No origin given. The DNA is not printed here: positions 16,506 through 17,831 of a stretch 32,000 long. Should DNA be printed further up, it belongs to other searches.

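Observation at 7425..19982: Complete mannose-family PTS wired into an amino-sugar catabolic island in an archaeal-type genome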

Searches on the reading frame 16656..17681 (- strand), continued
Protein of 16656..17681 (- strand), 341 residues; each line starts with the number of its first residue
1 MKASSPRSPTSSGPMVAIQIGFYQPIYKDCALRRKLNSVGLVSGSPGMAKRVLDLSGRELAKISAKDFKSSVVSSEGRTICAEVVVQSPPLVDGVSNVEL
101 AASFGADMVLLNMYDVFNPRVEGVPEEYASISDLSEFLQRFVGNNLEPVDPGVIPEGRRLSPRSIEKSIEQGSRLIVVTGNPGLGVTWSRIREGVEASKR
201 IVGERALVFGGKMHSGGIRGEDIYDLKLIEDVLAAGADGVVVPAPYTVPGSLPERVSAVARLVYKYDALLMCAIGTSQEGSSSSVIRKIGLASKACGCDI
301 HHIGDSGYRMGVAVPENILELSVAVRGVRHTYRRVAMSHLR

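Call 95: search_protein_families(library=ncbifam, proteins=[L037:4652-6043:+, L055:6580-7947:+, L045:9151-10542:+, L042:5976-7454:+, L084:6473-7936:+, L033:6534-7973:+, L031:5964-7430:+, L025:2741-4180:-, L027:6141-7262:+], max_evalue=1e-30)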
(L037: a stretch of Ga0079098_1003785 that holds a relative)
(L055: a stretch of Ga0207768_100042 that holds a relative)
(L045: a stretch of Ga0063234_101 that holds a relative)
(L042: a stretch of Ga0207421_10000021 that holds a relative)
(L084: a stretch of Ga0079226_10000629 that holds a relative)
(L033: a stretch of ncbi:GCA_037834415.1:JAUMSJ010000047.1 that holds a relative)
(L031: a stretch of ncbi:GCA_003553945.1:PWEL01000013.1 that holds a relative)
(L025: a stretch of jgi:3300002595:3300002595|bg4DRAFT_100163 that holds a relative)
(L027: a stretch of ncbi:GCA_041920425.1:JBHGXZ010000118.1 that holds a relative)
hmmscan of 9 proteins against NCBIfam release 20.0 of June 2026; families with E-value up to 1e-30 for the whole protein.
L037:4652-6043:+ (463 aa): 9 families
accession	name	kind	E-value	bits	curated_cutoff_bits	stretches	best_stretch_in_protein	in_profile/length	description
TIGR01998.1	PTS-II-BC-nag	equivalog_domain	1.7e-179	597.5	553.2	1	8-457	3-475/475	N-acetylglucosamine-specific PTS transporter subunit IIBC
NF007608.0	PRK10255.1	equivalog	1.4e-174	582.2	1010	1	7-461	4-467/648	PTS N-acetyl glucosamine transporter subunit IIABC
TIGR02002.1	PTS-II-BC-glcB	equivalog_domain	2.7e-145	484.9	591.8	1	5-461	3-501/502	glucose-specific PTS transporter subunit IIBC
NF008301.0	PRK11089.1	equivalog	6.8e-127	424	647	1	5-460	4-474/477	PTS glucose transporter subunit IIBC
NF007509.0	PRK10110.1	subfamily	1.2e-85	288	665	1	98-461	145-526/530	PTS maltose transporter subunit IICB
TIGR02004.1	PTS-IIBC-malX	hypoth_equivalog_domain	2.1e-85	287.3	632.2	1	97-460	135-517/517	maltose/glucose-specific PTS transporter subunit IIBC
TIGR00852.1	pts-Glc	subfamily_domain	2.4e-67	227.3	291.1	1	48-314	1-290/290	maltose/glucose-specific PTS transporter subunit IIC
TIGR02005.1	PTS-IIBC-alpha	subfamily_domain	6.8e-65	219.3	607.3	1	98-459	136-523/524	alpha-glucoside-specific PTS transporter subunit IIBC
TIGR02003.1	PTS-II-BC-unk1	hypoth_equivalog_domain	9.8e-62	209.2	649.85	1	245-460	317-545/547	PTS transporter subunit IIBC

L055:6580-7947:+ (455 aa): 9 families
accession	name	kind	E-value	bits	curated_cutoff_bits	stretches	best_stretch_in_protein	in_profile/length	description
TIGR01998.1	PTS-II-BC-nag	equivalog_domain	4.3e-194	645.7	553.2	1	2-454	1-475/475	N-acetylglucosamine-specific PTS transporter subunit IIBC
NF007608.0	PRK10255.1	equivalog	7.7e-189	629.3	1010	1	2-455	3-464/648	PTS N-acetyl glucosamine transporter subunit IIABC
TIGR02002.1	PTS-II-BC-glcB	equivalog_domain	3.9e-144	481.1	591.8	1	3-453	5-496/502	glucose-specific PTS transporter subunit IIBC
NF008301.0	PRK11089.1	equivalog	2.2e-128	428.9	647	1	5-453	8-470/477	PTS glucose transporter subunit IIBC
NF007509.0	PRK10110.1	subfamily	1.5e-96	323.9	665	1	92-454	143-522/530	PTS maltose transporter subunit IICB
TIGR02004.1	PTS-IIBC-malX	hypoth_equivalog_domain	1.2e-93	314.4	632.2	1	92-454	134-514/517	maltose/glucose-specific PTS transporter subunit IIBC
TIGR02005.1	PTS-IIBC-alpha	subfamily_domain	9.3e-75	251.9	607.3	1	91-450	133-517/524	alpha-glucoside-specific PTS transporter subunit IIBC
TIGR00852.1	pts-Glc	subfamily_domain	7.1e-69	232.3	291.1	1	44-305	1-290/290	maltose/glucose-specific PTS transporter subunit IIC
TIGR02003.1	PTS-II-BC-unk1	hypoth_equivalog_domain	1.9e-64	218.2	649.85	1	237-449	318-537/547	PTS transporter subunit IIBC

L045:9151-10542:+ (463 aa): 9 families
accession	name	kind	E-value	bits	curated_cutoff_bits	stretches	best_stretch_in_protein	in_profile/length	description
TIGR01998.1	PTS-II-BC-nag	equivalog_domain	1.2e-189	631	553.2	1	5-456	3-475/475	N-acetylglucosamine-specific PTS transporter subunit IIBC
NF007608.0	PRK10255.1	equivalog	9.3e-181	602.5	1010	1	1-461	1-468/648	PTS N-acetyl glucosamine transporter subunit IIABC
TIGR02002.1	PTS-II-BC-glcB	equivalog_domain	5.1e-163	543.4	591.8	1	2-460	3-501/502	glucose-specific PTS transporter subunit IIBC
NF008301.0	PRK11089.1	equivalog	1.7e-148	495.2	647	1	5-461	7-476/477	PTS glucose transporter subunit IIBC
NF007509.0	PRK10110.1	subfamily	8.2e-100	334.6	665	1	91-460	142-526/530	PTS maltose transporter subunit IICB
TIGR02004.1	PTS-IIBC-malX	hypoth_equivalog_domain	1.7e-97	327.1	632.2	1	91-457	133-515/517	maltose/glucose-specific PTS transporter subunit IIBC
TIGR02005.1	PTS-IIBC-alpha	subfamily_domain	3.3e-80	269.9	607.3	1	91-455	133-520/524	alpha-glucoside-specific PTS transporter subunit IIBC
TIGR00852.1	pts-Glc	subfamily_domain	1.7e-75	254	291.1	1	45-310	1-290/290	maltose/glucose-specific PTS transporter subunit IIC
TIGR02003.1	PTS-II-BC-unk1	hypoth_equivalog_domain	7.5e-70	236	649.85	1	242-456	318-542/547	PTS transporter subunit IIBC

L042:5976-7454:+ (492 aa): 9 families
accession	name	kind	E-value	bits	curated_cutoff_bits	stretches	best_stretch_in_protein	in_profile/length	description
TIGR01998.1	PTS-II-BC-nag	equivalog_domain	3.5e-170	566.8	553.2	1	12-486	2-475/475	N-acetylglucosamine-specific PTS transporter subunit IIBC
TIGR02002.1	PTS-II-BC-glcB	equivalog_domain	8.1e-125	417.4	591.8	1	11-489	4-500/502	glucose-specific PTS transporter subunit IIBC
NF008301.0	PRK11089.1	equivalog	3.7e-111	372.1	647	1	11-489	5-474/477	PTS glucose transporter subunit IIBC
NF007608.0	PRK10255.1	equivalog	3.6e-105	352.8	1010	1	11-491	3-468/648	PTS N-acetyl glucosamine transporter subunit IIABC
TIGR02004.1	PTS-IIBC-malX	hypoth_equivalog_domain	1.4e-85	287.9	632.2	1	13-488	6-516/517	maltose/glucose-specific PTS transporter subunit IIBC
NF007509.0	PRK10110.1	subfamily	2.8e-83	280.1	665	1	12-489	12-525/530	PTS maltose transporter subunit IICB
TIGR02005.1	PTS-IIBC-alpha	subfamily_domain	7.3e-66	222.5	607.3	1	15-489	4-524/524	alpha-glucoside-specific PTS transporter subunit IIBC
TIGR02003.1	PTS-II-BC-unk1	hypoth_equivalog_domain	6.2e-60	203.3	649.85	1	252-481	303-537/547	PTS transporter subunit IIBC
TIGR00852.1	pts-Glc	subfamily_domain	1.2e-54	185.7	291.1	1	60-332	1-287/290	maltose/glucose-specific PTS transporter subunit IIC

L084:6473-7936:+ (487 aa): 9 families
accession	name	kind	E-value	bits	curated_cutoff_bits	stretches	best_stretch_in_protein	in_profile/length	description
TIGR01998.1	PTS-II-BC-nag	equivalog_domain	6.6e-182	605.5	553.2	1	3-483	3-475/475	N-acetylglucosamine-specific PTS transporter subunit IIBC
TIGR02002.1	PTS-II-BC-glcB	equivalog_domain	9.8e-119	397.3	591.8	1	3-486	6-500/502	glucose-specific PTS transporter subunit IIBC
NF007608.0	PRK10255.1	equivalog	5.8e-115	385.2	1010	1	5-486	7-466/648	PTS N-acetyl glucosamine transporter subunit IIABC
NF008301.0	PRK11089.1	equivalog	1.6e-99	333.8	647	1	3-484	7-472/477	PTS glucose transporter subunit IIBC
TIGR02004.1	PTS-IIBC-malX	hypoth_equivalog_domain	5e-89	299.2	632.2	1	5-486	8-517/517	maltose/glucose-specific PTS transporter subunit IIBC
NF007509.0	PRK10110.1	subfamily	1.5e-86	290.9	665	1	5-486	15-525/530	PTS maltose transporter subunit IICB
TIGR02005.1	PTS-IIBC-alpha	subfamily_domain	5.7e-69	232.8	607.3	1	4-485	3-523/524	alpha-glucoside-specific PTS transporter subunit IIBC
TIGR02003.1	PTS-II-BC-unk1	hypoth_equivalog_domain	2.1e-65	221.3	649.85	1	247-476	304-535/547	PTS transporter subunit IIBC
TIGR00852.1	pts-Glc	subfamily_domain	1.5e-54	185.3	291.1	1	50-327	1-288/290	maltose/glucose-specific PTS transporter subunit IIC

L033:6534-7973:+ (479 aa): 9 families
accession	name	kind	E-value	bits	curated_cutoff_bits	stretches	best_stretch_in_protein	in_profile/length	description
TIGR01998.1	PTS-II-BC-nag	equivalog_domain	1.3e-170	568.3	553.2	1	1-477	1-475/475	N-acetylglucosamine-specific PTS transporter subunit IIBC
TIGR02002.1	PTS-II-BC-glcB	equivalog_domain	5.6e-160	533.3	591.8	1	2-478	5-498/502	glucose-specific PTS transporter subunit IIBC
NF007608.0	PRK10255.1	equivalog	1.1e-147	493.3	1010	1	2-478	4-464/648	PTS N-acetyl glucosamine transporter subunit IIABC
NF008301.0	PRK11089.1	equivalog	1.1e-140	469.5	647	1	2-477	6-471/477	PTS glucose transporter subunit IIBC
NF007509.0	PRK10110.1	subfamily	1.9e-92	310.4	665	1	3-479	13-524/530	PTS maltose transporter subunit IICB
TIGR02004.1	PTS-IIBC-malX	hypoth_equivalog_domain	3.3e-90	303.1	632.2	1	3-477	6-514/517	maltose/glucose-specific PTS transporter subunit IIBC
TIGR02005.1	PTS-IIBC-alpha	subfamily_domain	7.7e-68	229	607.3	1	115-477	135-521/524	alpha-glucoside-specific PTS transporter subunit IIBC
TIGR02003.1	PTS-II-BC-unk1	hypoth_equivalog_domain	2.7e-66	224.3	649.85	1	258-478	312-543/547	PTS transporter subunit IIBC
TIGR00852.1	pts-Glc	subfamily_domain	3.2e-66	223.6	291.1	1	61-332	3-290/290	maltose/glucose-specific PTS transporter subunit IIC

L031:5964-7430:+ (488 aa): 9 families
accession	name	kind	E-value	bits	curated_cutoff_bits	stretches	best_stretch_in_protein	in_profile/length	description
TIGR01998.1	PTS-II-BC-nag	equivalog_domain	1.6e-166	554.7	553.2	1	12-484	2-475/475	N-acetylglucosamine-specific PTS transporter subunit IIBC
TIGR02002.1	PTS-II-BC-glcB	equivalog_domain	2e-130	435.8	591.8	1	11-485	4-498/502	glucose-specific PTS transporter subunit IIBC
NF008301.0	PRK11089.1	equivalog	5e-112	375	647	1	11-487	5-474/477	PTS glucose transporter subunit IIBC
NF007608.0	PRK10255.1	equivalog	8.5e-102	341.7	1010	1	11-487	3-466/648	PTS N-acetyl glucosamine transporter subunit IIABC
TIGR02004.1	PTS-IIBC-malX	hypoth_equivalog_domain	3.4e-88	296.4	632.2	1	13-485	6-515/517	maltose/glucose-specific PTS transporter subunit IIBC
NF007509.0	PRK10110.1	subfamily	5.4e-84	282.4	665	1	12-485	12-523/530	PTS maltose transporter subunit IICB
TIGR02005.1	PTS-IIBC-alpha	subfamily_domain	6.8e-62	209.4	607.3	1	15-485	4-522/524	alpha-glucoside-specific PTS transporter subunit IIBC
TIGR00852.1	pts-Glc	subfamily_domain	7.6e-56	189.5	291.1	1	60-338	1-287/290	maltose/glucose-specific PTS transporter subunit IIC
TIGR02003.1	PTS-II-BC-unk1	hypoth_equivalog_domain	7e-52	176.7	649.85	1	270-479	315-537/547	PTS transporter subunit IIBC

L025:2741-4180:- (479 aa): 9 families
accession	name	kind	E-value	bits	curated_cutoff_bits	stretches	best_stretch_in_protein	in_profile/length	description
TIGR01998.1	PTS-II-BC-nag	equivalog_domain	2e-181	603.9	553.2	1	1-476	1-475/475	N-acetylglucosamine-specific PTS transporter subunit IIBC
TIGR02002.1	PTS-II-BC-glcB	equivalog_domain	1.3e-132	443.1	591.8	1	3-478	6-499/502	glucose-specific PTS transporter subunit IIBC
NF007608.0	PRK10255.1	equivalog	2e-123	413.1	1010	1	4-478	6-465/648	PTS N-acetyl glucosamine transporter subunit IIABC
NF008301.0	PRK11089.1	equivalog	4.5e-111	371.8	647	1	3-477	7-472/477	PTS glucose transporter subunit IIBC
NF007509.0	PRK10110.1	subfamily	1.4e-95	320.7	665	1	4-479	14-525/530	PTS maltose transporter subunit IICB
TIGR02004.1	PTS-IIBC-malX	hypoth_equivalog_domain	1.7e-93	313.9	632.2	1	4-478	7-516/517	maltose/glucose-specific PTS transporter subunit IIBC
TIGR02005.1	PTS-IIBC-alpha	subfamily_domain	4.7e-75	252.8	607.3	1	2-479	1-524/524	alpha-glucoside-specific PTS transporter subunit IIBC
TIGR02003.1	PTS-II-BC-unk1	hypoth_equivalog_domain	1.7e-63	215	649.85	1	256-477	316-543/547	PTS transporter subunit IIBC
TIGR00852.1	pts-Glc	subfamily_domain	4.9e-56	190.2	291.1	1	51-325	1-289/290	maltose/glucose-specific PTS transporter subunit IIC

L027:6141-7262:+ (373 aa): 9 families
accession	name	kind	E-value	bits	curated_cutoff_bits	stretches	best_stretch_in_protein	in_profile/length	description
TIGR01998.1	PTS-II-BC-nag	equivalog_domain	8.8e-148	492.9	553.2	1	2-368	2-387/475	N-acetylglucosamine-specific PTS transporter subunit IIBC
NF007608.0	PRK10255.1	equivalog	2.9e-144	482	1010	1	2-366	4-371/648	PTS N-acetyl glucosamine transporter subunit IIABC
TIGR02002.1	PTS-II-BC-glcB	equivalog_domain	5.6e-127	424.5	591.8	1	2-369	5-416/502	glucose-specific PTS transporter subunit IIBC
NF008301.0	PRK11089.1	equivalog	5e-114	381.6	647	1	2-367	6-389/477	PTS glucose transporter subunit IIBC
TIGR02004.1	PTS-IIBC-malX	hypoth_equivalog_domain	1.5e-71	241.6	632.2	1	89-368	133-425/517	maltose/glucose-specific PTS transporter subunit IIBC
NF007509.0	PRK10110.1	subfamily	5.4e-71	239.6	665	1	89-368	142-433/530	PTS maltose transporter subunit IICB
TIGR00852.1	pts-Glc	subfamily_domain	2.9e-65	220.4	291.1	1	43-308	1-290/290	maltose/glucose-specific PTS transporter subunit IIC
TIGR02005.1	PTS-IIBC-alpha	subfamily_domain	2.2e-55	187.9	607.3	1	94-368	138-420/524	alpha-glucoside-specific PTS transporter subunit IIBC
TIGR02003.1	PTS-II-BC-unk1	hypoth_equivalog_domain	8.2e-49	166.6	649.85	0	237-365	315-445/547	PTS transporter subunit IIBC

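Call 105: search_protein_families(library=pfam, proteins=[L103:6055-7329:+, L099:10359-11288:-, L099:3614-4399:-, L114:1715-2596:+, L071:5191-6528:+, L096:6687-7445:+, L089:7411-7950:+, L097:5558-6124:-, L097:6298-7551:+, L098:10938-12347:+], max_evalue=0.0001)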
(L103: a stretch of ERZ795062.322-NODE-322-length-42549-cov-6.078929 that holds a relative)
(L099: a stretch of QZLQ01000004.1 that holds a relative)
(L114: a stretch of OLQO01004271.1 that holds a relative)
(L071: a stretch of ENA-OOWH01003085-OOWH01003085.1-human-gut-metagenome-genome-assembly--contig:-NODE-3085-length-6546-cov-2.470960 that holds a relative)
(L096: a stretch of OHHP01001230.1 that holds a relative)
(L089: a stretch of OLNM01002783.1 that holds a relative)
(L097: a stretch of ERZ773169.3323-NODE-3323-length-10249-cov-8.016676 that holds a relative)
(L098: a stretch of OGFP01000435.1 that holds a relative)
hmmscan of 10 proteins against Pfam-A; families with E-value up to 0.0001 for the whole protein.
L103:6055-7329:+ (424 aa): 1 family
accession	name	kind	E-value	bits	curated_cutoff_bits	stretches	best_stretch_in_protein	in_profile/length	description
PF02378.23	PTS_EIIC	-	1.6e-58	198.7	30.7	1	32-343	1-319/319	Phosphotransferase system, EIIC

L099:10359-11288:- (309 aa): 1 family
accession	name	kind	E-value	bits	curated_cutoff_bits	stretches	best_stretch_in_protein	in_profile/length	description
PF00892.27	EamA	-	2.6e-32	112.4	28.2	2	169-305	2-134/135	EamA-like transporter family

L099:3614-4399:- (261 aa): 4 families
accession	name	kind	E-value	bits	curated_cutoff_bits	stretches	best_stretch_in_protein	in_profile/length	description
PF01202.28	SKI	-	6.2e-41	140.6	22.1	1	99-255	1-158/159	Shikimate kinase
PF01817.26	CM_2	-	1.4e-12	48.1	27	1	7-84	1-79/80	Chorismate mutase type II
PF13238.12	AAA_18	-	1.3e-07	32.6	29.4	1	93-205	1-113/128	AAA domain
PF13671.12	AAA_33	-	6e-06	27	27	0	93-164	2-75/143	AAA domain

L114:1715-2596:+ (293 aa): 2 families
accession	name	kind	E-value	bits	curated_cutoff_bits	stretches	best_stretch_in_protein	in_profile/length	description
PF08501.16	Shikimate_dh_N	-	6.4e-27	94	27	1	14-96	1-83/83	Shikimate dehydrogenase substrate binding domain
PF18317.6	SDH_C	-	4e-08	33.3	25.8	1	259-282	1-24/31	Shikimate 5'-dehydrogenase C-terminal domain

L071:5191-6528:+ (445 aa): 1 family
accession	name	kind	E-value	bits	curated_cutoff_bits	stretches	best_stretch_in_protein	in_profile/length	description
PF01554.23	MatE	-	3.2e-46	157.4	24.9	2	17-179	1-161/161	MatE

L096:6687-7445:+ (252 aa): 0 families

L089:7411-7950:+ (179 aa): 0 families

L097:5558-6124:- (188 aa): 1 family
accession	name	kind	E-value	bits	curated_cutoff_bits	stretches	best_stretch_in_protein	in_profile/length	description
PF00440.29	TetR_N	-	6.5e-08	32.7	24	1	20-63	3-46/47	Bacterial regulatory proteins, tetR family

L097:6298-7551:+ (417 aa): 0 families

L098:10938-12347:+ (469 aa): 4 families
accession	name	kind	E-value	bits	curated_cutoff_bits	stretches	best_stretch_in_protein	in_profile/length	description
PF13607.11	Succ_CoA_lig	-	6.5e-37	126.8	27.4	1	161-298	1-138/138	Succinyl-CoA ligase like flavodoxin domain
PF13380.12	CoA_binding_2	-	3.1e-23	82.9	22.8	1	21-139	1-109/116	CoA binding domain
PF19045.5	Ligase_CoA_2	-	2.6e-21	76.8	23.7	1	309-463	1-155/162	Ligase-CoA domain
PF02629.25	CoA_binding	-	8.1e-14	52.6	22.3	1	20-110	3-96/97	CoA binding domain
